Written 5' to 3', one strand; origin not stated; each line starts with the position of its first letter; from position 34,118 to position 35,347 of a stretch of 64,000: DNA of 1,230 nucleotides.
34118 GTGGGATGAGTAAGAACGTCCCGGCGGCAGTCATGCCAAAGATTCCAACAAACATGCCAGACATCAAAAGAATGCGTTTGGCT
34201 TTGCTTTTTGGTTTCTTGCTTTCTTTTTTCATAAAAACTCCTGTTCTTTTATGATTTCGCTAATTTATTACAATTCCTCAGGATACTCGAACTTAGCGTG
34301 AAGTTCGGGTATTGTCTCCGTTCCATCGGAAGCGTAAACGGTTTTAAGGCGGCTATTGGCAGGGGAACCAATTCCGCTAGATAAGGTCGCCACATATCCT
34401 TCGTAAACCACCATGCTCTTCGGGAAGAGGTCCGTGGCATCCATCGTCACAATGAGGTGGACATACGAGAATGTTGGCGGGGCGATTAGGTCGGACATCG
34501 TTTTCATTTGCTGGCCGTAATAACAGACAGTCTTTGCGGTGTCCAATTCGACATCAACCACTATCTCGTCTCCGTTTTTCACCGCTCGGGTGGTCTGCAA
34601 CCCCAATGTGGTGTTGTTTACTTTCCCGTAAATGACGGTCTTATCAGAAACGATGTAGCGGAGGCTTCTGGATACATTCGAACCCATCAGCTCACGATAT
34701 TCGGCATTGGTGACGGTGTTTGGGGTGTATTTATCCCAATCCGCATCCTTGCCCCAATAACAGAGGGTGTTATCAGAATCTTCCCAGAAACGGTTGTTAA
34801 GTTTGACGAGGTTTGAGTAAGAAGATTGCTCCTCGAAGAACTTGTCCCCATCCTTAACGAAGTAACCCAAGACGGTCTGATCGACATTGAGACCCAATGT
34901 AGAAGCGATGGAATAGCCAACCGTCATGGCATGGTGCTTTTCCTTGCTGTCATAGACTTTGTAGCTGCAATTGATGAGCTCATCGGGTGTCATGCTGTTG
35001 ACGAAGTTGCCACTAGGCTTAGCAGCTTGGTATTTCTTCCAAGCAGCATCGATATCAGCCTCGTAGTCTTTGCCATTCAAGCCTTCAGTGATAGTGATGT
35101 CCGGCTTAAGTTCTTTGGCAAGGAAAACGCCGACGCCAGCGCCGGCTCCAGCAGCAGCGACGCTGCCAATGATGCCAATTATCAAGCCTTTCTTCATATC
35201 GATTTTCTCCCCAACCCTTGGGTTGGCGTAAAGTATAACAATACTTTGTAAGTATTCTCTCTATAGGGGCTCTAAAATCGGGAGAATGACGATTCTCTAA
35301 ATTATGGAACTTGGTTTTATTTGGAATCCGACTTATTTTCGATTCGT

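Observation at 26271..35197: Operon of two paralogous ~1200-aa surface proteins with a small anchored protein and a membrane-bound XRE regulator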

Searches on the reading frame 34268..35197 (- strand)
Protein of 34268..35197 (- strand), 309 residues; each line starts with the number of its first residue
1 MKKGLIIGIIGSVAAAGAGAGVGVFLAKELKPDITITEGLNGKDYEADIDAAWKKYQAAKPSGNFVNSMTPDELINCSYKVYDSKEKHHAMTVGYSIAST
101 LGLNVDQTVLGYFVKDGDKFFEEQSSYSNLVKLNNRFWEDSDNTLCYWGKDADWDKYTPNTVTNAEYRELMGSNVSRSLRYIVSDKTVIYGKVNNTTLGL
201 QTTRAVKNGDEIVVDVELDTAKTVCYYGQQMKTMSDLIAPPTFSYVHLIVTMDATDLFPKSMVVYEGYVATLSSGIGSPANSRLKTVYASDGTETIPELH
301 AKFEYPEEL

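Call 8: search_protein_families(library=pfam, proteins=[window:34268-35197:-], max_evalue=1)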
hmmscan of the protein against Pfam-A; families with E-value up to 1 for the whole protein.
window:34268-35197:- (309 aa): 0 families

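Call 9: search_protein_families(library=ncbifam, proteins=[window:34268-35197:-], max_evalue=1)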
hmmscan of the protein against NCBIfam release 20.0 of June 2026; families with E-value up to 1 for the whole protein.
window:34268-35197:- (309 aa): 0 families

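Call 51: search_solved_structures(query=window:34268-35194:-, max_evalue=10)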
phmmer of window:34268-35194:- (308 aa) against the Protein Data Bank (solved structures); distinct sequences matched with E-value up to 10: 2.
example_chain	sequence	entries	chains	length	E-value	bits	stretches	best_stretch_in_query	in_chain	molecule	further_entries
5i7n_A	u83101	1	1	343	0.059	15.9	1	199-288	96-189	MaoC-like dehydratase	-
4zgl_A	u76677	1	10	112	0.9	12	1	59-123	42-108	Uncharacterized HIT-like protein HP_0404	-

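Call 54: find_homologous_proteins(query=window:34268-35194:-)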
Query window:34268-35194:- (308 aa): 7 proteins with E <= 0.001 among 2220 candidates.
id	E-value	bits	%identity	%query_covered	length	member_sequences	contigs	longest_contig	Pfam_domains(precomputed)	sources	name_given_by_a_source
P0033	3.6e-202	688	99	100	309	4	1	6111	-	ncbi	-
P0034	1.3e-174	598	86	93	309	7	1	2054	-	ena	-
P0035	4.3e-162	557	79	100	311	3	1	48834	-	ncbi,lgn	-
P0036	2.8e-158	544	77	100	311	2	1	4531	-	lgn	-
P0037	2.5e-153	528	76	100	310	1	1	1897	-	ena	-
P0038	9.5e-153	526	77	94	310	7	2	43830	-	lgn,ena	-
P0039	4.9e-119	415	61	100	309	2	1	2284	-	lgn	-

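Call 94: predict_structure(alignment_id=A3)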
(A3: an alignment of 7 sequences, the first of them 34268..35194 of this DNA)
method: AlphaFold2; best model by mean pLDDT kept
length: 308 residues; sequences in the alignment: 7
mean_pLDDT: 46.3   pTM: 0.45
mean pLDDT of the five models: 46.3, 44.3, 40.8, 38.4, 35.4
residues with pLDDT >= 90: 0; 70-90: 26; 50-70: 84; < 50: 198
segments of 3 or more residues with pLDDT < 50: 1-41, 85-135, 147-155, 169-185, 188-197, 221-241, 265-308
pLDDT, mean of each block of 10 residues (from residue 1): 31 28 28 36 64 81 71 66 51 33 34 42 40 46 48 50 54 32 48 46 63 62 35 38 59 68 44 25 43 34 32
secondary structure, 60 per line:
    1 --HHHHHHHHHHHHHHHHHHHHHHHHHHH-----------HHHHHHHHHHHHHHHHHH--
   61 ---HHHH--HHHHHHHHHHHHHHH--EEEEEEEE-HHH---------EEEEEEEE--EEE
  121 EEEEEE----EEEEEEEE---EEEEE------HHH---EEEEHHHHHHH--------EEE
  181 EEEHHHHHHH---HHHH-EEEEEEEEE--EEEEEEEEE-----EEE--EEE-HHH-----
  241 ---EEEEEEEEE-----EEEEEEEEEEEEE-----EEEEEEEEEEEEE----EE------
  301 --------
elements in order: H3-29 H41-58 H64-67 H70-84 E87-94 E108-115 E118-126 E131-138 E142-146 E159-162 H163-169 E178-183 H184-190 H194-197 E199-207 E210-218 E224-226 E229-231 E244-252 E258-270 E276-288

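Call 95: search_protein_families(library=pfam, alignment_id=A2, max_evalue=5)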
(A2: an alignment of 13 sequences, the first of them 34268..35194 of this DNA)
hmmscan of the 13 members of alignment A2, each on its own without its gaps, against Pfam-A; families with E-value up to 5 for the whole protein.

A. member 1, window:34268-35194:- (308 aa): 0 families

B. families by the number of members that match (of 13 scanned): 5 families
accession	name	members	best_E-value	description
PF22062.2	DPOA2_OB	3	0.043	DNA polymerase alpha subunit B, OB domain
PF03878.20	YIF1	2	0.099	YIF1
PF16956.11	Porin_7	1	0.014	Putative general bacterial porin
PF24799.1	Paxt-1_C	1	0.23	Partner of xrn-2 protein 1-like, C-terminal domain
PF06097.16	DUF945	1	0.62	Bacterial protein of unknown function (DUF945)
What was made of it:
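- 34268..35197 (-): Gene 1: a 309-aa protein with an N-terminal TM anchor and an extracytoplasmic domain of about 280 aa. It is the most conserved structural component. No Pfam or NCBIfam match (calls 8, 9, 95).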

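Call 102: find_related_loci(query=A2, collection=metagenome_contigs, flank=10000)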
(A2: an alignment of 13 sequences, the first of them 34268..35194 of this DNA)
Query A2 (308 aa) in metagenome_contigs; peptide patterns used: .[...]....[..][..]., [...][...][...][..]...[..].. (x = any residue, [..] = any of these).
294 stretches matched a pattern; 20 encode a relative of the query (tblastn E <= 1e-3); 20 distinct loci.
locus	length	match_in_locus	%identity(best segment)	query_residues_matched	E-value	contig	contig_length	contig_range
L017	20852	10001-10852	42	18-306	6e-54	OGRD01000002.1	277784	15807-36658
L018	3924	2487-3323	33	12-306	2e-35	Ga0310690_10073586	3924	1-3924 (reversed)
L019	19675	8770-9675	32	9-304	1e-34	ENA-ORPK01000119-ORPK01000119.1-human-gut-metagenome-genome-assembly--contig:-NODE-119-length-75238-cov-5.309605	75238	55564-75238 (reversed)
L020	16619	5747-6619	32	14-304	8e-34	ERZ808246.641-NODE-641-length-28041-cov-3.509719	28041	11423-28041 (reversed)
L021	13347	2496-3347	41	18-306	5e-50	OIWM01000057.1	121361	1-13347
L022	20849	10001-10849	32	10-307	4e-31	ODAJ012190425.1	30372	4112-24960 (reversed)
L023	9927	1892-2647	32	38-307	6e-28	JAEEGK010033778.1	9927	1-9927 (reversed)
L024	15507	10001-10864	30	4-304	1e-26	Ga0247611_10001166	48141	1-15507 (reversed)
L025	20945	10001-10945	34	1-308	8e-43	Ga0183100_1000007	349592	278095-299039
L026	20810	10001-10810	31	4-282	3e-26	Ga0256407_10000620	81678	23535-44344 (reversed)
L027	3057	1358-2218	28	8-304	1e-24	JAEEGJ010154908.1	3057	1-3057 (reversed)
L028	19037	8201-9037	30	8-304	3e-24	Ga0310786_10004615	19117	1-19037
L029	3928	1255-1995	31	4-271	9e-22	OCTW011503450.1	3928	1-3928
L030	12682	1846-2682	29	4-304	1e-21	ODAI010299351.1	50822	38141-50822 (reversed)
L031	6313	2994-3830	27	4-304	3e-21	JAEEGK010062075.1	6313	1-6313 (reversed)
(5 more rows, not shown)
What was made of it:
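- The habitat is gut and rumen metagenomes (call 102).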

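Call 122: search_protein_families(library=padloc, proteins=[window:34268-35197:-], max_evalue=0.01)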
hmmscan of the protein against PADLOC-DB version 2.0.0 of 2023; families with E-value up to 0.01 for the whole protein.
window:34268-35197:- (309 aa): 0 families
